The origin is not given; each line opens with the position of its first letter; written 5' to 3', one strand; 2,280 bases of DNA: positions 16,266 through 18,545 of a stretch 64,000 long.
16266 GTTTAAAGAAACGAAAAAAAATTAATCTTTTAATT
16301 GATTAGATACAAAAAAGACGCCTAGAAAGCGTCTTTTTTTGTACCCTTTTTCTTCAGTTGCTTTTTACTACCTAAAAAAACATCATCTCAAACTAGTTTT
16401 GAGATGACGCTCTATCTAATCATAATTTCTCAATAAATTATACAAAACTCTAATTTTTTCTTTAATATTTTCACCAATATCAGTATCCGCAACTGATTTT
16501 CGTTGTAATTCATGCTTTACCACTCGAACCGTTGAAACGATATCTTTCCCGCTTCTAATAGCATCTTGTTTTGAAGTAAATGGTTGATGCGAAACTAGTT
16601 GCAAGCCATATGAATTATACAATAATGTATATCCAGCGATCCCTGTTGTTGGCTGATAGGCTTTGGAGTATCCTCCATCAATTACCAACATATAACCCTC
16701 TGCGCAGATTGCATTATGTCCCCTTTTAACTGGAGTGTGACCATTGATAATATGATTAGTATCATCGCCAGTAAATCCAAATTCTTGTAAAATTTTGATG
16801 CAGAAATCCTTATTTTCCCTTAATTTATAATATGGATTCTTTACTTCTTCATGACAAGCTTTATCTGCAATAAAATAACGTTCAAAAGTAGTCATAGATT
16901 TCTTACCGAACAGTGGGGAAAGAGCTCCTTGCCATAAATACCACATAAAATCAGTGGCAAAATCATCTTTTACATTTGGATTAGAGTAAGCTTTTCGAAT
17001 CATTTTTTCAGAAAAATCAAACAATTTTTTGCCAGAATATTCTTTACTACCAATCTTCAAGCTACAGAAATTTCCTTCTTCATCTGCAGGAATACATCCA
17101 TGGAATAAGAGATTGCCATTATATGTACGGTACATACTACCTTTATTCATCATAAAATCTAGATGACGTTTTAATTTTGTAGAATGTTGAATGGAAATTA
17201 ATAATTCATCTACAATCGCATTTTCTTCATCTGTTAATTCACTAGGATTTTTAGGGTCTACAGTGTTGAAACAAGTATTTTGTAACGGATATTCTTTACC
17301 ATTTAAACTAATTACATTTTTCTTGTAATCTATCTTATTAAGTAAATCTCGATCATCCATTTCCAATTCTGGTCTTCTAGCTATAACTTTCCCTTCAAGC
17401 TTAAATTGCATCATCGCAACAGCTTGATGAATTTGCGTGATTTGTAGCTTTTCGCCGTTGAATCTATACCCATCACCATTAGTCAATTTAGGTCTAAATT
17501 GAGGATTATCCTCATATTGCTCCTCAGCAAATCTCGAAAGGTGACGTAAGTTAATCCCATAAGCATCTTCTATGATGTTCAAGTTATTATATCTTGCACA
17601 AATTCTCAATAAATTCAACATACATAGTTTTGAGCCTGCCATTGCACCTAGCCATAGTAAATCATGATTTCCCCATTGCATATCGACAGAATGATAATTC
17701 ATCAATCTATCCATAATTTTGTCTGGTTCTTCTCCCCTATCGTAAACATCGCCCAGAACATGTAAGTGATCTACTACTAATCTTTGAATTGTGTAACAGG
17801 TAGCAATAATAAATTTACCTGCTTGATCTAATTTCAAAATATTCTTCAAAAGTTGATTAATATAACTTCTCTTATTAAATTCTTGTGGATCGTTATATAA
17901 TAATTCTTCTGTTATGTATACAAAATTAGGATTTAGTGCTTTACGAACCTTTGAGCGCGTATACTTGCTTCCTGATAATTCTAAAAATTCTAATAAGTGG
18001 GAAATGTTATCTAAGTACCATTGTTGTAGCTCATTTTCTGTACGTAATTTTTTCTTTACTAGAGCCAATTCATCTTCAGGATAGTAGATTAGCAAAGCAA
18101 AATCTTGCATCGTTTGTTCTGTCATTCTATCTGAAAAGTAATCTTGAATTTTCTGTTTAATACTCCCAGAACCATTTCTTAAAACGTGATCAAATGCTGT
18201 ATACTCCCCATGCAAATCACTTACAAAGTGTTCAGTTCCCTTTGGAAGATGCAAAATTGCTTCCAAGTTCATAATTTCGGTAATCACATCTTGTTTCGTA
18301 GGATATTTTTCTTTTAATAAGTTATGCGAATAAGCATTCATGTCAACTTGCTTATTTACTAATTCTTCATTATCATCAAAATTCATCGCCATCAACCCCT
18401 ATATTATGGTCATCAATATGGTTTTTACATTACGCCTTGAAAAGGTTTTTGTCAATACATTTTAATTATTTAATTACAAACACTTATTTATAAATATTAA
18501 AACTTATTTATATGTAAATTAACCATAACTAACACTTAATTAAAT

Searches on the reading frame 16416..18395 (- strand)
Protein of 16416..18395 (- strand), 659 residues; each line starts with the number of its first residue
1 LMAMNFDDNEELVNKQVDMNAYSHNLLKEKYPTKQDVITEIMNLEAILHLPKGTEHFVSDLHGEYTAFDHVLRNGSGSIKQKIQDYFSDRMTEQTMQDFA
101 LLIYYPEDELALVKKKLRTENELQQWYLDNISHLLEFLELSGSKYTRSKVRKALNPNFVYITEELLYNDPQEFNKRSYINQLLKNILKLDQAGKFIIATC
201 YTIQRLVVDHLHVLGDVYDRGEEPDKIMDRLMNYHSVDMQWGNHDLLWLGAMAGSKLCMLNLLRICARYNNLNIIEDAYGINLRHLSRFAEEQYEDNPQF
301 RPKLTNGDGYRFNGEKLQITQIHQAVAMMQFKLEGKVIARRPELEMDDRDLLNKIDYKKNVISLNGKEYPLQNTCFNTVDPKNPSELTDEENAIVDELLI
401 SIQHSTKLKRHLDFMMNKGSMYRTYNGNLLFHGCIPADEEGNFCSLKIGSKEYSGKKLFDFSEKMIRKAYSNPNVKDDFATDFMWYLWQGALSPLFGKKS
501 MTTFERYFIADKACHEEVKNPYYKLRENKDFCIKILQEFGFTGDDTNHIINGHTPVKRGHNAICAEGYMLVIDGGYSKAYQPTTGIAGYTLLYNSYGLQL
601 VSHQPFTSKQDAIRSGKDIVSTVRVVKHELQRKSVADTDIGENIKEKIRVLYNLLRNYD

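Call 38: search_protein_families(library=pfam, proteins=[window:16416-18395:-], max_evalue=0.00001)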
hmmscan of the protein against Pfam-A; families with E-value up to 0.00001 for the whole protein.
window:16416-18395:- (659 aa): 1 family
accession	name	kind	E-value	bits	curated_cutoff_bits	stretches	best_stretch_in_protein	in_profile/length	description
PF06874.16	FBPase_2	-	9.1e-276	916.6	27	1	25-658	4-637/639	Firmicute fructose-1,6-bisphosphatase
